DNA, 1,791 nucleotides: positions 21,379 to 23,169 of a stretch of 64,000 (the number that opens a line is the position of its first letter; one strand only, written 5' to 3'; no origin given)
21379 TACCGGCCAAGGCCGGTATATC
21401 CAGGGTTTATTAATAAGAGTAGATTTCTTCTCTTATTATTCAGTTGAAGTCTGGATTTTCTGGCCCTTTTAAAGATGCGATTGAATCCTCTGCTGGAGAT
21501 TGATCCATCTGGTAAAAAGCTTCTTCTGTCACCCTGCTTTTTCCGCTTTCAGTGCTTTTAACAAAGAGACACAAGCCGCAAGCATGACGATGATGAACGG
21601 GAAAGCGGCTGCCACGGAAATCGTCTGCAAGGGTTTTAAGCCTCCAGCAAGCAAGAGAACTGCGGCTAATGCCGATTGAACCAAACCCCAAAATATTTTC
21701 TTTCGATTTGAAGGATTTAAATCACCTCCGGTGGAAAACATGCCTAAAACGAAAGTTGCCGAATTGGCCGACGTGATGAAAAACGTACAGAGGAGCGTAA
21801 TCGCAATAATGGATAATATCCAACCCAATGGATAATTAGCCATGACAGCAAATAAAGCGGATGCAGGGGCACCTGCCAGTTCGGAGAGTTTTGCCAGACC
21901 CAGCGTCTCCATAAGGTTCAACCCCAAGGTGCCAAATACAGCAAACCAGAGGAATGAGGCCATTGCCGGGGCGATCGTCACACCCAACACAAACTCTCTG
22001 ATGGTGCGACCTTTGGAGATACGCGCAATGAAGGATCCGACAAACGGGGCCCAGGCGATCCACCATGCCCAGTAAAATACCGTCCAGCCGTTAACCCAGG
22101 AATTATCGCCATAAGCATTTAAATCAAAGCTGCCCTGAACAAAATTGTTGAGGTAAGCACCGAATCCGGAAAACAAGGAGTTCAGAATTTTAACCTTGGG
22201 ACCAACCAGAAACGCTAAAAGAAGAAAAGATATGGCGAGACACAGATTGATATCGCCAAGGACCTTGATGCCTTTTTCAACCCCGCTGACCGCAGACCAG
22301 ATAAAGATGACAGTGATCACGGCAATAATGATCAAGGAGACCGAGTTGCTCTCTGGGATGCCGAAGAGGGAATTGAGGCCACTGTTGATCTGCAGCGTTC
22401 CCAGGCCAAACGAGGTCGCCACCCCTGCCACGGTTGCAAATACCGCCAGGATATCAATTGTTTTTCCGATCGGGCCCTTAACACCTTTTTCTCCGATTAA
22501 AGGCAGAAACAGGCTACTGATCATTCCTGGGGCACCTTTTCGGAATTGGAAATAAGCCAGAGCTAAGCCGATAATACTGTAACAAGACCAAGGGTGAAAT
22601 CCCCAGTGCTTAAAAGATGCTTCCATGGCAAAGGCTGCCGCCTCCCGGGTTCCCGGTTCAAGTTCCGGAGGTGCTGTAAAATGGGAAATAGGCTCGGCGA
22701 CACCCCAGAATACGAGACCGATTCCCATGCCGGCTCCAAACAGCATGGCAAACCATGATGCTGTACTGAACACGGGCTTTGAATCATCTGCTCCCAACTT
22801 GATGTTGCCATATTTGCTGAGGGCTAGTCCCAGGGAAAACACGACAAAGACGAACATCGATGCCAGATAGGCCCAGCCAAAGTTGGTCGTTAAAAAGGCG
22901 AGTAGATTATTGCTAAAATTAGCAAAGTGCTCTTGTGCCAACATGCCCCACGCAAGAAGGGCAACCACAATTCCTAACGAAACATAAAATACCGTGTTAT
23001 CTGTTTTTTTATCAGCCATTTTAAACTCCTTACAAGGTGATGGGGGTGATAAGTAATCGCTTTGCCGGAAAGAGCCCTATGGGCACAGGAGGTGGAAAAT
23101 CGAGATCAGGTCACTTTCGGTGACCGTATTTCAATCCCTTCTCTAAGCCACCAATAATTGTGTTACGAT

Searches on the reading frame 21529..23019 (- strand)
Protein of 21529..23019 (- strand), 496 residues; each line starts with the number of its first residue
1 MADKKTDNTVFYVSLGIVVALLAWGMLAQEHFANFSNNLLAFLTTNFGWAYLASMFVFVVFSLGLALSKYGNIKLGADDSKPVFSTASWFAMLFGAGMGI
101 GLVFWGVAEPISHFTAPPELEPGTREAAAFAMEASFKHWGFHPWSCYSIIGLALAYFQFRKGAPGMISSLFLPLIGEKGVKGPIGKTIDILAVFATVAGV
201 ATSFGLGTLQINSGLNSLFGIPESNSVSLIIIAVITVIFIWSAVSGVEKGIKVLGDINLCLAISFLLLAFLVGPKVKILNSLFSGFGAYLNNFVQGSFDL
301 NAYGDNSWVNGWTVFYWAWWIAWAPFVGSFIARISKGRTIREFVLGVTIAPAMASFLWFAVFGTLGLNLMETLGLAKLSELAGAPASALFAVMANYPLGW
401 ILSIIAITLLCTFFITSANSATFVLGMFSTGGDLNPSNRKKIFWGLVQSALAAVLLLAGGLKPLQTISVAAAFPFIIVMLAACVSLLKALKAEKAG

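Call 17: search_protein_families(library=pfam, proteins=[window:21529-23019:-], max_evalue=0.00001)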
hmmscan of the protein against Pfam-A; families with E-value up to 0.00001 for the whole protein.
window:21529-23019:- (496 aa): 1 family
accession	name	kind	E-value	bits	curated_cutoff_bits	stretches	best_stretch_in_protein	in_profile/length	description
PF02028.23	BCCT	-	8e-193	641.7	27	1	10-493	1-485/485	BCCT, betaine/carnitine/choline family transporter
